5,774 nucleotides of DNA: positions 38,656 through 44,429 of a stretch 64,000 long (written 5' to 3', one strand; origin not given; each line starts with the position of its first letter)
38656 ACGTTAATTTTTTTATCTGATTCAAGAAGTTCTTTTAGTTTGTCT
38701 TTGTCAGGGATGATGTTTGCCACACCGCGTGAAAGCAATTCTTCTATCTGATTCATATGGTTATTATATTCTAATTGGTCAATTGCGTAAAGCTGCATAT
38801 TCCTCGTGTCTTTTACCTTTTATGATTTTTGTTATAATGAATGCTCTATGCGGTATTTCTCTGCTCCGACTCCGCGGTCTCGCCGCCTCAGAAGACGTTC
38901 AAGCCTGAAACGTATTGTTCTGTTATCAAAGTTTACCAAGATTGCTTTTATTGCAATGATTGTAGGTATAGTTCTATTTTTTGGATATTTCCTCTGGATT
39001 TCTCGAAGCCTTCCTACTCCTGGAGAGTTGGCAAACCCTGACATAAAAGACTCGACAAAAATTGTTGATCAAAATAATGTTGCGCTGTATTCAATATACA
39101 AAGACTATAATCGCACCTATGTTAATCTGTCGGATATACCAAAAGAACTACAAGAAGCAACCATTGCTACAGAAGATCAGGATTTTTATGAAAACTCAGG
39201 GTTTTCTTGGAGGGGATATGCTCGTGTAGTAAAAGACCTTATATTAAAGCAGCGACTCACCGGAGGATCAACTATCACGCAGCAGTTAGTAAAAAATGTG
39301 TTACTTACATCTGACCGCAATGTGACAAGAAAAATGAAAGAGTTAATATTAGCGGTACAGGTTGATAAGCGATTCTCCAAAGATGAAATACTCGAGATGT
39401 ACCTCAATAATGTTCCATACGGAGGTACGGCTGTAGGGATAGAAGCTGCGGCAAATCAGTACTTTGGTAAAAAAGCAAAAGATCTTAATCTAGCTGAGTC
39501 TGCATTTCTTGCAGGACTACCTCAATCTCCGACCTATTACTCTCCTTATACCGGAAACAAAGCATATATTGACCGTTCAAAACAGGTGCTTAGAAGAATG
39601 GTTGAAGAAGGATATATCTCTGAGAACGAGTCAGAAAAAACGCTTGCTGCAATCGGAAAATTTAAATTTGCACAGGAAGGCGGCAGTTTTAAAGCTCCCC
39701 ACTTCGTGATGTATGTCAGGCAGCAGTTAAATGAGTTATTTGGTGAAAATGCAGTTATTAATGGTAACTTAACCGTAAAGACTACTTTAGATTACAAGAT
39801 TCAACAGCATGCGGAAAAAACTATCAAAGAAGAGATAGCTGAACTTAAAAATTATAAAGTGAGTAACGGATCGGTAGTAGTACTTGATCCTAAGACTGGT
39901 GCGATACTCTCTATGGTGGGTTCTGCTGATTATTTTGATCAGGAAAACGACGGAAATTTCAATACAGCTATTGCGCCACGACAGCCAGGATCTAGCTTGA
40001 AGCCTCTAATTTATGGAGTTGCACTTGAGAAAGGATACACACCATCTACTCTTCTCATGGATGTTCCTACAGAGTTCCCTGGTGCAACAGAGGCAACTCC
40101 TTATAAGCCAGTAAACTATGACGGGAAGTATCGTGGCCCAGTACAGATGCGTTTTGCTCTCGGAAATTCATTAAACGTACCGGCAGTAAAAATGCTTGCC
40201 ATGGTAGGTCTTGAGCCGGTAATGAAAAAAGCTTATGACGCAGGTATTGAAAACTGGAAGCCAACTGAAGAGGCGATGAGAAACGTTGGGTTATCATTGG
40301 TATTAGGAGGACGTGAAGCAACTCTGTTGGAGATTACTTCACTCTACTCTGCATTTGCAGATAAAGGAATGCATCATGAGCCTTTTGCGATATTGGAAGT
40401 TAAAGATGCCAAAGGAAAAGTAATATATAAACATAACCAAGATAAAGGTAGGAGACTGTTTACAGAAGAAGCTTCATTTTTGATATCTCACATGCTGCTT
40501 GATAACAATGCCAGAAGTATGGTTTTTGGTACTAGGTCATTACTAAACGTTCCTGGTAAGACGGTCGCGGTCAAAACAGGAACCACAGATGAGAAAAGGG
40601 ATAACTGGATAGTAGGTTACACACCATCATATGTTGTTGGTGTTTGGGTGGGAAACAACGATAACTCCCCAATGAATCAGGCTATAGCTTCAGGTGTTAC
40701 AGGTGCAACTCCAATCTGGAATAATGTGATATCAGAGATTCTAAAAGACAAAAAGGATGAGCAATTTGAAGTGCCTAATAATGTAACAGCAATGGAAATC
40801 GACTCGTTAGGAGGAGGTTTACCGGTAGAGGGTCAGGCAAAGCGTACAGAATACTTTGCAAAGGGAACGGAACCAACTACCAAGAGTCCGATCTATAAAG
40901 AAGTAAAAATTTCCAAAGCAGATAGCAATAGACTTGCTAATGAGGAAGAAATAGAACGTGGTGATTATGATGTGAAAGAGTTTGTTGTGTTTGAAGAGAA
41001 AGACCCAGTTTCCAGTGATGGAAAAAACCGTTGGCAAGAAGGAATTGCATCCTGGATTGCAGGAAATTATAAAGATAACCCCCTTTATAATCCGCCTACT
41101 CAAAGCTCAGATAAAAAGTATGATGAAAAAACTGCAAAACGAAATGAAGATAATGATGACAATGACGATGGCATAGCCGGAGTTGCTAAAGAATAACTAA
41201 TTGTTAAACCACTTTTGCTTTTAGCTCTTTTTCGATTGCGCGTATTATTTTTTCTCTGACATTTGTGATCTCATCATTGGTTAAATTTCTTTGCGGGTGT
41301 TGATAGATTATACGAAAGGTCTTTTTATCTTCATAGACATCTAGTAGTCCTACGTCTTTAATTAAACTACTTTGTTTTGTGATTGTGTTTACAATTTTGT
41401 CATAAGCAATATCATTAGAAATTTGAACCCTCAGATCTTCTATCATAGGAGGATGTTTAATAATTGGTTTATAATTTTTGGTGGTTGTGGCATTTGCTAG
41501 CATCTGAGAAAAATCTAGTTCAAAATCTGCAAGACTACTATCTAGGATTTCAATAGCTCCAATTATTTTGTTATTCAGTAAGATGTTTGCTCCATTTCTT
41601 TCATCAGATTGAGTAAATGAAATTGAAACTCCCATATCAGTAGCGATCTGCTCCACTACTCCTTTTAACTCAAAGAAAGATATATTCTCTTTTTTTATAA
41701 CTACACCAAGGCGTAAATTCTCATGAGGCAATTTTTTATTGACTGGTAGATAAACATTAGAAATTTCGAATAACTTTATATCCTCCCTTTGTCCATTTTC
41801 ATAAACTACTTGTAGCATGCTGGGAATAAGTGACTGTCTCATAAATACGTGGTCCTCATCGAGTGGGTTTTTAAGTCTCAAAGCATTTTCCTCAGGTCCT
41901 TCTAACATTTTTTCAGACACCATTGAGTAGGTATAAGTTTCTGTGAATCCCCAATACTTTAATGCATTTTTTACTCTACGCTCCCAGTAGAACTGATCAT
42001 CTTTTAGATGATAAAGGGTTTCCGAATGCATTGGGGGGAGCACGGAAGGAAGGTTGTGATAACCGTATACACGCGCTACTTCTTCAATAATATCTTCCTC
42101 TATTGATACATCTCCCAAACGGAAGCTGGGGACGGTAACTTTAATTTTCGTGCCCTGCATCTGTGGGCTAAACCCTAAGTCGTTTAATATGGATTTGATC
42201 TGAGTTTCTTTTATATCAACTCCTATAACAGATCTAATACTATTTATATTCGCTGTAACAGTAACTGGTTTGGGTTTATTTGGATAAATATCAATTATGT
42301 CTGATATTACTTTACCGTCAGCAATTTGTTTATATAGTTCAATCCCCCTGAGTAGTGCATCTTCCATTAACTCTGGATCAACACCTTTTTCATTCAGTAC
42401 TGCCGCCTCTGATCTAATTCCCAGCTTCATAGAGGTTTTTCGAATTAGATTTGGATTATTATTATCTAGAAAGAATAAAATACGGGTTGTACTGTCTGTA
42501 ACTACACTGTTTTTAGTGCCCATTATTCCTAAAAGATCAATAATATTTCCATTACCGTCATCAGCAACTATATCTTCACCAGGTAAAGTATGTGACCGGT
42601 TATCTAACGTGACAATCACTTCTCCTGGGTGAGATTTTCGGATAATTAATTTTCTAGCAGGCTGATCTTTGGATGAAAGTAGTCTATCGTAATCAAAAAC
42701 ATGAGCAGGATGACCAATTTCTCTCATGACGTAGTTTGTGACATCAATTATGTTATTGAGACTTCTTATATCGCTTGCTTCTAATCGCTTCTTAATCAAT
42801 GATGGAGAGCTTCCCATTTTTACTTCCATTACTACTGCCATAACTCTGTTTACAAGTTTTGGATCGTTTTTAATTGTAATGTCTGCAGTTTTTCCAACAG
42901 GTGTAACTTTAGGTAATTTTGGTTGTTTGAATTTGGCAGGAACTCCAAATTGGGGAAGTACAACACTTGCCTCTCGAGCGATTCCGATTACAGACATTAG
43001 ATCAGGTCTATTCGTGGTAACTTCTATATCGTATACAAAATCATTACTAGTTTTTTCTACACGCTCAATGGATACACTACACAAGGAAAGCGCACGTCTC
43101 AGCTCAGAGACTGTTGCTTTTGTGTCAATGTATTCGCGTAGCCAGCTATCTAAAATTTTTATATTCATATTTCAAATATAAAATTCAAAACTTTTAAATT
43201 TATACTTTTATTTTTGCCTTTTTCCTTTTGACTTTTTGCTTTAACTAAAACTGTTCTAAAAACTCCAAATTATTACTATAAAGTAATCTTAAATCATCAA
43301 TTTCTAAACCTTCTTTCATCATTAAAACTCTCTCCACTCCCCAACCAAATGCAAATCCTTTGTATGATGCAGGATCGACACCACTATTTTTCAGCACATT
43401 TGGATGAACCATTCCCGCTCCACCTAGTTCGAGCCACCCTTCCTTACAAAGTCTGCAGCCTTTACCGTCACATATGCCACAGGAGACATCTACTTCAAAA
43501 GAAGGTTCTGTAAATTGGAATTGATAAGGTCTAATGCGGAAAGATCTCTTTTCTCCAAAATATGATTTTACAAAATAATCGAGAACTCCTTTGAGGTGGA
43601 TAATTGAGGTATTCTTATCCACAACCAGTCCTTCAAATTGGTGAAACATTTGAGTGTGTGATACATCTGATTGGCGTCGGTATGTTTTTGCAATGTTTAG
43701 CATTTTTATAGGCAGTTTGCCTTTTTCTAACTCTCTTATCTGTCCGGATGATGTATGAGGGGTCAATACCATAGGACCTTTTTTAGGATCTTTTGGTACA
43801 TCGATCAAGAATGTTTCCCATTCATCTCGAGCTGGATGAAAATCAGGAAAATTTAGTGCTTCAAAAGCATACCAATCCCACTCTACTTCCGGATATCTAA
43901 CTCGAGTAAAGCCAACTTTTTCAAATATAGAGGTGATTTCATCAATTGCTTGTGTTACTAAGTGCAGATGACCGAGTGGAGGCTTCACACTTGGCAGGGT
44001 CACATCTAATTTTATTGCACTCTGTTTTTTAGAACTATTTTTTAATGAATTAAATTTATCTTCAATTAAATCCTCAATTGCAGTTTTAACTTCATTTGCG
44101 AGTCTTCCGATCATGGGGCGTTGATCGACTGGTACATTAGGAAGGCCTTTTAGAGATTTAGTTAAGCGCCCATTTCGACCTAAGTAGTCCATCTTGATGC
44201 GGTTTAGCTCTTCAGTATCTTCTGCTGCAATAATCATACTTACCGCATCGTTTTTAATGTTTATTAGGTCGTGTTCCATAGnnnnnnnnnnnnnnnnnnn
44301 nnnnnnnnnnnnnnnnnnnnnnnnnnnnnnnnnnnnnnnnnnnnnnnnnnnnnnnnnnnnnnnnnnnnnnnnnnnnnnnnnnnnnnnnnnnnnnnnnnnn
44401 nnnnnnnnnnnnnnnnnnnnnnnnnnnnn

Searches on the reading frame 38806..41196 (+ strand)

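Call 59: search_protein_families(library=pfam, proteins=[window:38806-41196:+], max_evalue=0.001)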
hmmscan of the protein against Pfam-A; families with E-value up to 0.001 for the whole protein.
window:38806-41196:+ (796 aa): 2 families
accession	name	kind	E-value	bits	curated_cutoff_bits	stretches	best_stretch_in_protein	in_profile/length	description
PF00912.28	Transgly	-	1.4e-61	207.5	27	1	95-265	6-177/178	Transglycosylase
PF00905.27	Transpeptidase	-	4.3e-25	89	22.1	1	355-621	1-283/299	Penicillin binding protein transpeptidase domain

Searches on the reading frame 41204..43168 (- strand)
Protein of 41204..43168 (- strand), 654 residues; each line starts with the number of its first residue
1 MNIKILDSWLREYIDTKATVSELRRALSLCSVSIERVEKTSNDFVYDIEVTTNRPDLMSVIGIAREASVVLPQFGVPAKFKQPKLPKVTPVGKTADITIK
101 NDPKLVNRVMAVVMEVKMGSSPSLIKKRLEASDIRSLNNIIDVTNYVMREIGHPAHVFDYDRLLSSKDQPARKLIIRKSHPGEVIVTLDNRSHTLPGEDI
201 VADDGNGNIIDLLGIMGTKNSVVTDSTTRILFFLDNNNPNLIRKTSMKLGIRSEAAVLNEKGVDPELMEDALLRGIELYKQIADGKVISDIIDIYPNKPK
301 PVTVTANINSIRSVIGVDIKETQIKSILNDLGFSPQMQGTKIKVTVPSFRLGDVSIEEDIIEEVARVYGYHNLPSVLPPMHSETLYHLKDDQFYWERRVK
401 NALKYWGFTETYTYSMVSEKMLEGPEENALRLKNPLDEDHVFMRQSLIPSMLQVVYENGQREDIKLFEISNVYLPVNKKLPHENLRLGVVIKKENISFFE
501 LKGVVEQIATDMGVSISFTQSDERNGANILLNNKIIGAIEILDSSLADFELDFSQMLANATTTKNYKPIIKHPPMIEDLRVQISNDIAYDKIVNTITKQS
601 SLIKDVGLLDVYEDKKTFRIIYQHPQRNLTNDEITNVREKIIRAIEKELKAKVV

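Call 59: search_protein_families(library=pfam, proteins=[window:41204-43168:-], max_evalue=0.001)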
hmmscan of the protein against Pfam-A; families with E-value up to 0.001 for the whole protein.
window:41204-43168:- (654 aa): 4 families
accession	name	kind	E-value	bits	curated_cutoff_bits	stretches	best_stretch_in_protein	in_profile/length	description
PF03483.22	B3_4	-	4.4e-44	150.6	29.3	1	110-283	7-173/174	B3/4 domain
PF17759.6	tRNA_synthFbeta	-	1.2e-31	110.3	22.4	1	389-546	15-197/214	Phenylalanyl tRNA synthetase beta chain CLM domain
PF03484.21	B5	-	5.2e-21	75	28.6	1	305-370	2-67/67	tRNA synthetase B5 domain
PF03147.19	FDX-ACB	-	1.4e-13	51.6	31.1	1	571-652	2-92/94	Ferredoxin-fold anticodon binding domain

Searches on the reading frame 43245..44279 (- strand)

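Call 93: search_protein_families(library=pfam, proteins=[window:43245-44279:-], max_evalue=0.001)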
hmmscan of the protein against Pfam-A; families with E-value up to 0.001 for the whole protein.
window:43245-44279:- (344 aa): 2 families
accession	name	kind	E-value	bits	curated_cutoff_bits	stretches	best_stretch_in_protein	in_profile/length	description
PF01409.25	tRNA-synt_2d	-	1.4e-80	270.8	19.8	1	91-344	2-246/246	tRNA synthetases class II core domain (F)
PF02912.23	Phe_tRNA-synt_N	-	6.2e-18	65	22.3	1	21-85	2-66/69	Aminoacyl tRNA synthetase class II, N-terminal domain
